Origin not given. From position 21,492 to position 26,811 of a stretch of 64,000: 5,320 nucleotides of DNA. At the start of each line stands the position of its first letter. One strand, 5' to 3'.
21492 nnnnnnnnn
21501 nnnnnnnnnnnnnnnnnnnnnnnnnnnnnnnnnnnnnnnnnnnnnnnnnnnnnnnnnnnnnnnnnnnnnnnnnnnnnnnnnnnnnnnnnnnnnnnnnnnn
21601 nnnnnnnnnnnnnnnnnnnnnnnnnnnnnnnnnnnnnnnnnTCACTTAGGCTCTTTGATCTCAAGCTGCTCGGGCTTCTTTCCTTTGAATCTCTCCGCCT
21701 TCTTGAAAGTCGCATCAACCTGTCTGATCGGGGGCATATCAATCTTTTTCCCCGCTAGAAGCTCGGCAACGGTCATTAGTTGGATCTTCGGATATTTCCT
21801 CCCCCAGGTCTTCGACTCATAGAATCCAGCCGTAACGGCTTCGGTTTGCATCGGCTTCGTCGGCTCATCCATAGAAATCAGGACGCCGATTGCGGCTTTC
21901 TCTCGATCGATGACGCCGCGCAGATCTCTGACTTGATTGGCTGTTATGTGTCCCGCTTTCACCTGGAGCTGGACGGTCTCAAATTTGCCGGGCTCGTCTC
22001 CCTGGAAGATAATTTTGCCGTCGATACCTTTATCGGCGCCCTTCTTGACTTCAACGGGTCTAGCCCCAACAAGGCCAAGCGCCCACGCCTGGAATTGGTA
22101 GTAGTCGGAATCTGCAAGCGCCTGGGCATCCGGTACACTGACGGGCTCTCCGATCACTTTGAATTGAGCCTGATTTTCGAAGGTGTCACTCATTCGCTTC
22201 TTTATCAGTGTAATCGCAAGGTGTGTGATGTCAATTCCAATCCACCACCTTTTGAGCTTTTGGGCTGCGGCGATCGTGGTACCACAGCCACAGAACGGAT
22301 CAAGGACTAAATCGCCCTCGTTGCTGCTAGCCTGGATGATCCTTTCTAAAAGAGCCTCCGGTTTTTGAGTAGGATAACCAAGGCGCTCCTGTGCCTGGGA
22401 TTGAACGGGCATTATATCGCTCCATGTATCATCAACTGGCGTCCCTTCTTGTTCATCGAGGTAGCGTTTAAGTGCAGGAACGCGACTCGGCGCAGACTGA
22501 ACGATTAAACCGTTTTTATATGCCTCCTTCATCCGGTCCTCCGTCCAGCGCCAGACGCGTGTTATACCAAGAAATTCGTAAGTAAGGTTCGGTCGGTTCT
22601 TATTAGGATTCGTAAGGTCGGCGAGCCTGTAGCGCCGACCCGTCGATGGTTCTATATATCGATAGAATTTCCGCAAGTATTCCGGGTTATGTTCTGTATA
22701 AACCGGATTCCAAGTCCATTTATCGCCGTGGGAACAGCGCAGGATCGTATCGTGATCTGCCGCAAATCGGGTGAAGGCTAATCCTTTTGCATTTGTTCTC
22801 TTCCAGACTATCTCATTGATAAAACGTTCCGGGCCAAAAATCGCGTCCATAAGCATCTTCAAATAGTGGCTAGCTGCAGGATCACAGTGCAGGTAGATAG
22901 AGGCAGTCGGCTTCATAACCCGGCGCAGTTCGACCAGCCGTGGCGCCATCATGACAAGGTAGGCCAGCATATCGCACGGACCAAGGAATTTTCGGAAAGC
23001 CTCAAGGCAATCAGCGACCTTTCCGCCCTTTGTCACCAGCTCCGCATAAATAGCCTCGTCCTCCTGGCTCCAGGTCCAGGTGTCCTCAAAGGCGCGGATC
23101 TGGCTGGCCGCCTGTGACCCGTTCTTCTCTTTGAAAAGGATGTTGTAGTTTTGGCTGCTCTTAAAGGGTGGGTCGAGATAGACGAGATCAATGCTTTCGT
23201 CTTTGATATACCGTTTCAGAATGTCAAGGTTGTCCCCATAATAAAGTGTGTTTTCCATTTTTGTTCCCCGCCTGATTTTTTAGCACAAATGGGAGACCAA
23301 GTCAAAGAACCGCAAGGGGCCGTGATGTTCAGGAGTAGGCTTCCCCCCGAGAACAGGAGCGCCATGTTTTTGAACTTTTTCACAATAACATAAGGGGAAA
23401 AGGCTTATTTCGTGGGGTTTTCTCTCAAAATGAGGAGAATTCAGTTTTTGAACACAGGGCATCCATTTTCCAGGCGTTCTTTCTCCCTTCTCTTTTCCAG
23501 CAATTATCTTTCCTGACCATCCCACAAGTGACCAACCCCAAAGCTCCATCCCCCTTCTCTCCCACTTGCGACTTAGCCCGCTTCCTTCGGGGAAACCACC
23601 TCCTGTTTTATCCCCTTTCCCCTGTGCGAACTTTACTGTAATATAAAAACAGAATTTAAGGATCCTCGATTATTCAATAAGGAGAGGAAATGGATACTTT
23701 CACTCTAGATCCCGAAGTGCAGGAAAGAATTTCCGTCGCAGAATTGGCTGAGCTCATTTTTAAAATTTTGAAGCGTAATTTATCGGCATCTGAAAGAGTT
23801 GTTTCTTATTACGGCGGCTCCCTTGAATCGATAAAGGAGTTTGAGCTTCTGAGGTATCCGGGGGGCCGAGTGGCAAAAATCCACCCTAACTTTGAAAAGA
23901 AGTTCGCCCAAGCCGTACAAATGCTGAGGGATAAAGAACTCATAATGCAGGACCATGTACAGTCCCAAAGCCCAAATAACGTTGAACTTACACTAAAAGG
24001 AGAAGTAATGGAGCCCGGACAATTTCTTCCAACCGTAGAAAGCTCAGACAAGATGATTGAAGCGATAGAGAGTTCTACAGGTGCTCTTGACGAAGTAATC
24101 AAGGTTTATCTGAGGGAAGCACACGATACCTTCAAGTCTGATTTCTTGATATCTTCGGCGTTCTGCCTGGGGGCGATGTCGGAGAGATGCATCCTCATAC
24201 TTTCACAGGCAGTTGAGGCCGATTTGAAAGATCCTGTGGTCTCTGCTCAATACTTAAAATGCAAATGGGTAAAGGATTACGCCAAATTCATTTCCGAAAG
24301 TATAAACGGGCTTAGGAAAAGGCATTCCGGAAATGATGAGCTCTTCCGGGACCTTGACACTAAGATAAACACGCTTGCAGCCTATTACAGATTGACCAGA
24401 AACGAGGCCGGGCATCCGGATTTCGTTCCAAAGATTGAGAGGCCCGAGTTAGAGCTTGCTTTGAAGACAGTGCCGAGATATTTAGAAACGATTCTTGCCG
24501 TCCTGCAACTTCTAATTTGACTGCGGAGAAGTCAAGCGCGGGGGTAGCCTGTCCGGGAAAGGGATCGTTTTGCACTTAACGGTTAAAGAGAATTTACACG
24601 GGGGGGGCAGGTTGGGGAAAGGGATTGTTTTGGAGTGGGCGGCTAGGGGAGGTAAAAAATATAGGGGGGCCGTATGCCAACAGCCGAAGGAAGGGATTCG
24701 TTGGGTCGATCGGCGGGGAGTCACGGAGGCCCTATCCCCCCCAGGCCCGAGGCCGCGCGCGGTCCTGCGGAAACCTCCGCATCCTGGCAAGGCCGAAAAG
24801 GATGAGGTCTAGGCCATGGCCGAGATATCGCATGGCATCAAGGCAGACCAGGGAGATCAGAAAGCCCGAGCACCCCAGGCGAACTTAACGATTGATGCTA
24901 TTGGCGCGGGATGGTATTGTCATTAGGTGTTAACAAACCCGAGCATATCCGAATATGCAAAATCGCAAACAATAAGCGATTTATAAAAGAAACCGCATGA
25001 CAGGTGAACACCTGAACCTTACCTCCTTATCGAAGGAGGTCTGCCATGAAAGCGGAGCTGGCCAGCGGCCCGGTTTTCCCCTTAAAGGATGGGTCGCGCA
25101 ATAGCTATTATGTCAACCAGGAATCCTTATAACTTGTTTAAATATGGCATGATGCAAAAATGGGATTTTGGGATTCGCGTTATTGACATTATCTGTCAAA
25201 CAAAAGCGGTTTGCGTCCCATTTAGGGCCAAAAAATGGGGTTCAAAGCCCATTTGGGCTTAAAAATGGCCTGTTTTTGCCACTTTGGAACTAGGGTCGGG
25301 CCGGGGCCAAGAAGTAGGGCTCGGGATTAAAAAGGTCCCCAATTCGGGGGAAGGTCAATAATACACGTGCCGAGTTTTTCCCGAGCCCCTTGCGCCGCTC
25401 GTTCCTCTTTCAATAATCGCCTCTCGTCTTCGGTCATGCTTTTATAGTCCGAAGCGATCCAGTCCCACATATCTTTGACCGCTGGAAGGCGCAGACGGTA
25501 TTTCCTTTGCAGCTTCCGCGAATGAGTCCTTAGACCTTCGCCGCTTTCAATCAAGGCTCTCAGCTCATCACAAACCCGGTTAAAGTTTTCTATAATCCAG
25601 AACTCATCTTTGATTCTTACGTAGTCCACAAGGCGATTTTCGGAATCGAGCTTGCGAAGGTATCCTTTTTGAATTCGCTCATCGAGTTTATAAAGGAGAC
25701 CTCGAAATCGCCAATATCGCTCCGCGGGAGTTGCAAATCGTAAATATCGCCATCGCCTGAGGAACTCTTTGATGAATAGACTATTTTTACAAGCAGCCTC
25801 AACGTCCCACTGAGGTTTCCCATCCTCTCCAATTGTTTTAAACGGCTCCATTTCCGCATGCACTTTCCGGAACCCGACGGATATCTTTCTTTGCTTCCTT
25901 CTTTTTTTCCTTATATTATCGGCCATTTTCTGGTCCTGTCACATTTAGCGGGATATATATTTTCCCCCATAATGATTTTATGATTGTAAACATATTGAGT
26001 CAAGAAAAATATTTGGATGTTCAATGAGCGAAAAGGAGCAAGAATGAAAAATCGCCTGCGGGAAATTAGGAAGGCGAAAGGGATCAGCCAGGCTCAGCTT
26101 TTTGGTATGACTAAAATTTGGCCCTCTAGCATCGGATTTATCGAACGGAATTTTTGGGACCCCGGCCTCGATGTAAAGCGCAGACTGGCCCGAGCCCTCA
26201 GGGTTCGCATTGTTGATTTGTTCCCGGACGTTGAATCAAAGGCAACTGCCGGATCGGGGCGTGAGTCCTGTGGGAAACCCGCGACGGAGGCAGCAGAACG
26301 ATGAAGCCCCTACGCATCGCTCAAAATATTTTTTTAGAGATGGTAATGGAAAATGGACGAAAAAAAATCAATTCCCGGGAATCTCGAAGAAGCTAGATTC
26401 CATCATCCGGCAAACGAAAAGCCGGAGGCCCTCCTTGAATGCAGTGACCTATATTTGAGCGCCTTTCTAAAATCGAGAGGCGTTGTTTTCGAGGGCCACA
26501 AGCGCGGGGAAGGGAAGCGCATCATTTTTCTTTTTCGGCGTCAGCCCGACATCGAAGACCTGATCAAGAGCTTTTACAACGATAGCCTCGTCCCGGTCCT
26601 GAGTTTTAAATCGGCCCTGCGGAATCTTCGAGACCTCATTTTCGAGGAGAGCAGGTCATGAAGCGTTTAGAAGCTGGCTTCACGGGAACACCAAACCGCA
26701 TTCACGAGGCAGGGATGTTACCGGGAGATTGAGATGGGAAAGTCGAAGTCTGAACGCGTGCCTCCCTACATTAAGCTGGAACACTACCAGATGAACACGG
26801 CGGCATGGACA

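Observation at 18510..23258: MTase-Mrr fusion in an operon with a giant TPR protein, two small Cys-rich paralogs and a lipoprotein, punctuated by ~100-bp palindromic intergenic repeats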

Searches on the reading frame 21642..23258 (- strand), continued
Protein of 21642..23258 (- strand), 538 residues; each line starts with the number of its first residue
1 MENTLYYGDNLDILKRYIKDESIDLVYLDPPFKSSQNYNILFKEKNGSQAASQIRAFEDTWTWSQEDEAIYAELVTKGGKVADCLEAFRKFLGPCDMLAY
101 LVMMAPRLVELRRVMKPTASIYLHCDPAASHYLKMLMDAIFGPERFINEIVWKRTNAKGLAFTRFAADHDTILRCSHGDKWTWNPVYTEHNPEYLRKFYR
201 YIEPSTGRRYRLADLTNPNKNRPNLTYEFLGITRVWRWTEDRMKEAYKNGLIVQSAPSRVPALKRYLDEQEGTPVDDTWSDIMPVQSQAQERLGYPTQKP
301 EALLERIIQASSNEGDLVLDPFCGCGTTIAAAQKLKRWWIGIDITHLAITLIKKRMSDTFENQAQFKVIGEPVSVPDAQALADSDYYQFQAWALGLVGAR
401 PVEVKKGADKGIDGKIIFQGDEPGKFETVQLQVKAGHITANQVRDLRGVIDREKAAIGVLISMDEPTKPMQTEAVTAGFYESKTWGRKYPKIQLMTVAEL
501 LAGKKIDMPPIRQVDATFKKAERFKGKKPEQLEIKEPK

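Call 46: find_encoding_contigs(protein=P0062, flank=8000, max_places=4)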
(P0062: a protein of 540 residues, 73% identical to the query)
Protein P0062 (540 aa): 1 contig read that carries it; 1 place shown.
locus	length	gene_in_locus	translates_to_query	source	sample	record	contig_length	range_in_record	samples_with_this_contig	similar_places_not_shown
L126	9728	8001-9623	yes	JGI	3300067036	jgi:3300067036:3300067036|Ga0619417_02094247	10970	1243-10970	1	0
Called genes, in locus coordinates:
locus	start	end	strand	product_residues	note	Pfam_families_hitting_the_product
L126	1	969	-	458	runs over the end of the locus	PF12728:HTH_17, PF13102:Phage_int_SAM_5 (weak), PF00589:Phage_integrase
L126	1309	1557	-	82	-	PF02229:PC4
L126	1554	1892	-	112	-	-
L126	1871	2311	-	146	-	-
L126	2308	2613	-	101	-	PF18903:DUF5659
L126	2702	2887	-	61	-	-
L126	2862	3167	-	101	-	-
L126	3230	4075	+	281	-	-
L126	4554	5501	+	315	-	PF02899:Phage_int_SAM_1, PF13495:Phage_int_SAM_4 (faint), PF00589:Phage_integrase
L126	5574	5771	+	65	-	-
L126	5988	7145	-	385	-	-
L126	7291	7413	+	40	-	-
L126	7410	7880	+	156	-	-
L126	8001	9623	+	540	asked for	PF01555:N6_N4_Mtase, PF04471:Mrr_cat (weak), PF22722:NA-iREase1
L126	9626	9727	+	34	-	?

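Call 47: find_encoding_contigs(protein=P0013, flank=8000, max_places=3)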
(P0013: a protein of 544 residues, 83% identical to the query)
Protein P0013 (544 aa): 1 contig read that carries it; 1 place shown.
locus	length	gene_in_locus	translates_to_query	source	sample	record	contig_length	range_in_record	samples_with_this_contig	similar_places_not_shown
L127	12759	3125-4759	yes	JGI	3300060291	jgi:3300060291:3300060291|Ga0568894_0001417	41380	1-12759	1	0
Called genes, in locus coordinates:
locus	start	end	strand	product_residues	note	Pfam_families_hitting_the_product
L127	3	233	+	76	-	?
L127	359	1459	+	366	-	PF13541:ChlI, PF00493:MCM (faint), PF00158:Sigma54_activat (faint), PF01078:Mg_chelatase, PF07728:AAA_5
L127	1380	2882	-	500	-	PF00239:Resolvase, PF07508:Recombinase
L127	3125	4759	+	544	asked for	PF01555:N6_N4_Mtase, PF04471:Mrr_cat (faint), PF22722:NA-iREase1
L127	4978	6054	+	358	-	-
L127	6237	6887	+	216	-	PF09509:Hypoth_Ymh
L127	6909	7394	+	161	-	-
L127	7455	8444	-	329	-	-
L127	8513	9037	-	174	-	PF03703:bPH_2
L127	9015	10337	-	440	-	PF10412:TrwB_AAD_bind, PF12696:TraG-D_C (weak)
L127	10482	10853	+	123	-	-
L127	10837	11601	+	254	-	PF12705:PDDEXK_1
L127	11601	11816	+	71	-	-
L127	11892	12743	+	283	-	PF26305:CD_NTase_C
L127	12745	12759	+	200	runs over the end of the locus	PF23471:Cap15_TM, PF18153:Cap15_CD_rec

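Call 48: find_encoding_contigs(protein=P0030, flank=6000, max_places=6)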
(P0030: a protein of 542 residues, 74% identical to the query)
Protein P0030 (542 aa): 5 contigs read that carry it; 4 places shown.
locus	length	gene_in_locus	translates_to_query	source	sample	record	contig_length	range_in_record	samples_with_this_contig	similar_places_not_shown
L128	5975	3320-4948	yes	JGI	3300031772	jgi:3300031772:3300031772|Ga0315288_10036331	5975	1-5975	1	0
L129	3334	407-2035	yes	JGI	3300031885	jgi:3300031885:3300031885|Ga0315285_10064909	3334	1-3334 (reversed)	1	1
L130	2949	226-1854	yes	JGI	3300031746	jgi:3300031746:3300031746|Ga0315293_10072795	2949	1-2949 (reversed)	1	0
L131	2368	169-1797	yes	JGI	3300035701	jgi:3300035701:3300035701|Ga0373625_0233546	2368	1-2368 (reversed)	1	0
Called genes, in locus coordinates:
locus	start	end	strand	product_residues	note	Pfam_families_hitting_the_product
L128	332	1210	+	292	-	PF18863:AbiJ_NTD4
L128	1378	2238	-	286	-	-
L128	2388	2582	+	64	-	-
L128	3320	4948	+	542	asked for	PF01555:N6_N4_Mtase, PF04471:Mrr_cat (weak), PF22722:NA-iREase1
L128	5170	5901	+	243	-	-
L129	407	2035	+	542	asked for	PF01555:N6_N4_Mtase, PF04471:Mrr_cat (weak), PF22722:NA-iREase1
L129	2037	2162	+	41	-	-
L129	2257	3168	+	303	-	-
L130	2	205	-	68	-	?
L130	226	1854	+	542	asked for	PF01555:N6_N4_Mtase, PF04471:Mrr_cat (weak), PF22722:NA-iREase1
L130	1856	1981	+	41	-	-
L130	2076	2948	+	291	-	?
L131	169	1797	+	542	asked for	PF01555:N6_N4_Mtase, PF04471:Mrr_cat (weak), PF22722:NA-iREase1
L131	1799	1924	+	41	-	-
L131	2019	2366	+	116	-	?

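Call 49: find_encoding_contigs(protein=P0006, flank=8000, max_places=3)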
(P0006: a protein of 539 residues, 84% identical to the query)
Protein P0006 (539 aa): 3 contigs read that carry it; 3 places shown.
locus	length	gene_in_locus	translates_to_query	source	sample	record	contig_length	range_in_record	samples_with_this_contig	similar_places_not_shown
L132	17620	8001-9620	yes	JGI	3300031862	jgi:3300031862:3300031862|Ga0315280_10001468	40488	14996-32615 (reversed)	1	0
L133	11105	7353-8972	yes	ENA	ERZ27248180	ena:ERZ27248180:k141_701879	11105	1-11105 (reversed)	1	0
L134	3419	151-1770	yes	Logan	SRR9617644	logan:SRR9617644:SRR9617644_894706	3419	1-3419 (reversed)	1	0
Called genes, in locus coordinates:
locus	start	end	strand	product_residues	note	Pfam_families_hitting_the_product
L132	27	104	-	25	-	-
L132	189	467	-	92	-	-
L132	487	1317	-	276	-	PF10502:Peptidase_S26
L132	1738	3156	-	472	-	PF12728:HTH_17, PF00589:Phage_integrase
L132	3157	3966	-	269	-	-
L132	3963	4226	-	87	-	-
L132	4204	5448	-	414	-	PF00772:DnaB (weak), PF03796:DnaB_C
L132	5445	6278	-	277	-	PF04492:Phage_rep_O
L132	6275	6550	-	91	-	PF18903:DUF5659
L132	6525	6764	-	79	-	PF13560:HTH_31 (faint), PF01381:HTH_3 (weak)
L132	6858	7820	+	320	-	-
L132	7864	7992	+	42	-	-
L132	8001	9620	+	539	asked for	PF01555:N6_N4_Mtase, PF04471:Mrr_cat (weak), PF22722:NA-iREase1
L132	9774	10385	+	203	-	-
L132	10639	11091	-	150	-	-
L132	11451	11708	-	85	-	PF12728:HTH_17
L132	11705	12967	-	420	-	-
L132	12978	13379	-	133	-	-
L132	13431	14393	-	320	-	PF02899:Phage_int_SAM_1 (weak), PF00589:Phage_integrase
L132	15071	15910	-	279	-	-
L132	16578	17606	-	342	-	PF00009:GTP_EFTU, PF00350:Dynamin_N (faint), PF01926:MMR_HSR1, PF02421:FeoB_N, PF16897:MMR_HSR1_Xtn (faint), PF07650:KH_2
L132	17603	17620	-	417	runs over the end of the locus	PF01595:CNNM, PF00571:CBS, PF03471:CorC_HlyC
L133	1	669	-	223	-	?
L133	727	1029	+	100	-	-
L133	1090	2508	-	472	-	PF12728:HTH_17, PF00589:Phage_integrase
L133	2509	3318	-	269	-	-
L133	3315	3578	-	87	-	-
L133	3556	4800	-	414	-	PF00772:DnaB (weak), PF03796:DnaB_C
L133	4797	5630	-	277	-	PF04492:Phage_rep_O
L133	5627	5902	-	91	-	PF18903:DUF5659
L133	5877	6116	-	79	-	PF13560:HTH_31 (faint), PF01381:HTH_3 (weak)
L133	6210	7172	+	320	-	-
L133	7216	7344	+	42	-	-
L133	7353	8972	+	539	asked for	PF01555:N6_N4_Mtase, PF04471:Mrr_cat (weak), PF22722:NA-iREase1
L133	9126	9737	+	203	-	-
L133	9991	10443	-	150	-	-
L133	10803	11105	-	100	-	?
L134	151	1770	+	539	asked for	PF01555:N6_N4_Mtase, PF04471:Mrr_cat (weak), PF22722:NA-iREase1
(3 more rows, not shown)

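Call 88: search_protein_families(library=phrogs, proteins=[window:21642-23258:-], max_evalue=0.001)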
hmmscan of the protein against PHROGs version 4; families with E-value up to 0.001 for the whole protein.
window:21642-23258:- (538 aa): 10 families
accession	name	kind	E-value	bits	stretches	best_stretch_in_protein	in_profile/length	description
phrog_67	-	other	5.5e-62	211.9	1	1-520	122-478/743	DNA methyltransferase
phrog_498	-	other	3.5e-20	73.1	1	110-371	263-435/633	DNA methyltransferase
phrog_3008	-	other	1.4e-19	71.3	1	295-367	150-222/244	DNA methyltransferase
phrog_6952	-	other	1.6e-12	48.6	1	262-346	85-165/181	DNA methyltransferase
phrog_18293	-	other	1.1e-11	45.7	1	290-362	41-113/119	methyltransferase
phrog_23085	-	unknown function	1.9e-09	38.3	1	289-375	38-125/138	-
phrog_23148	-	unknown function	6e-08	33.9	1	294-353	84-143/165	-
phrog_6025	-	other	1.6e-06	28.9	0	4-36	13-44/192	DNA methyltransferase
phrog_18146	-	other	3.5e-06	27.2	0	294-356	48-111/452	DNA methyltransferase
phrog_16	-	DNA, RNA and nucleotide metabolism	4.6e-05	22.8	1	304-342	857-895/986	DNA helicase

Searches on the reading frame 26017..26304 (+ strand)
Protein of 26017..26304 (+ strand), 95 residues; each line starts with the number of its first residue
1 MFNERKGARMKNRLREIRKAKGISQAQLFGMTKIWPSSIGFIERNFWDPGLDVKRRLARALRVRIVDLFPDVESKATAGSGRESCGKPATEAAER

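Call 68: search_protein_families(library=pfam, proteins=[window:26017-26304:+], max_evalue=0.01)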
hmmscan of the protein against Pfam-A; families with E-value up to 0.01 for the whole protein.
window:26017-26304:+ (95 aa): 4 families
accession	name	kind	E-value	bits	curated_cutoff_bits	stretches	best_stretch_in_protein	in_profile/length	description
PF01381.28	HTH_3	-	3e-06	27.6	23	1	14-68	1-55/55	Helix-turn-helix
PF13560.12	HTH_31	-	8.8e-05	23.2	27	1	13-63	5-56/64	Helix-turn-helix domain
PF12844.13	HTH_19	-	0.00027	21.2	30.2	1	12-61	2-51/64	Helix-turn-helix domain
PF13413.12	HTH_25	-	0.0016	18.6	24.6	1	13-46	1-34/62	Helix-turn-helix domain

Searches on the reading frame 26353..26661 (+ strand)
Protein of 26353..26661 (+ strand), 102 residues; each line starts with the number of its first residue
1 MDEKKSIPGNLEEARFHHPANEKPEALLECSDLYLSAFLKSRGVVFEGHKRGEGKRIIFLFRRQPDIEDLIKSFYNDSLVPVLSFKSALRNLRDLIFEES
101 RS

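Call 68: search_protein_families(library=pfam, proteins=[window:26353-26661:+], max_evalue=0.01)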
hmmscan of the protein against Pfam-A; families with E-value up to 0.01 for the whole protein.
window:26353-26661:+ (102 aa): 1 family
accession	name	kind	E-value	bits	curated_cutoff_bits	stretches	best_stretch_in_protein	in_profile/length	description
PF18903.5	DUF5659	-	4.5e-10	39.7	23.6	1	30-96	6-73/75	Domain of unknown function (DUF5659)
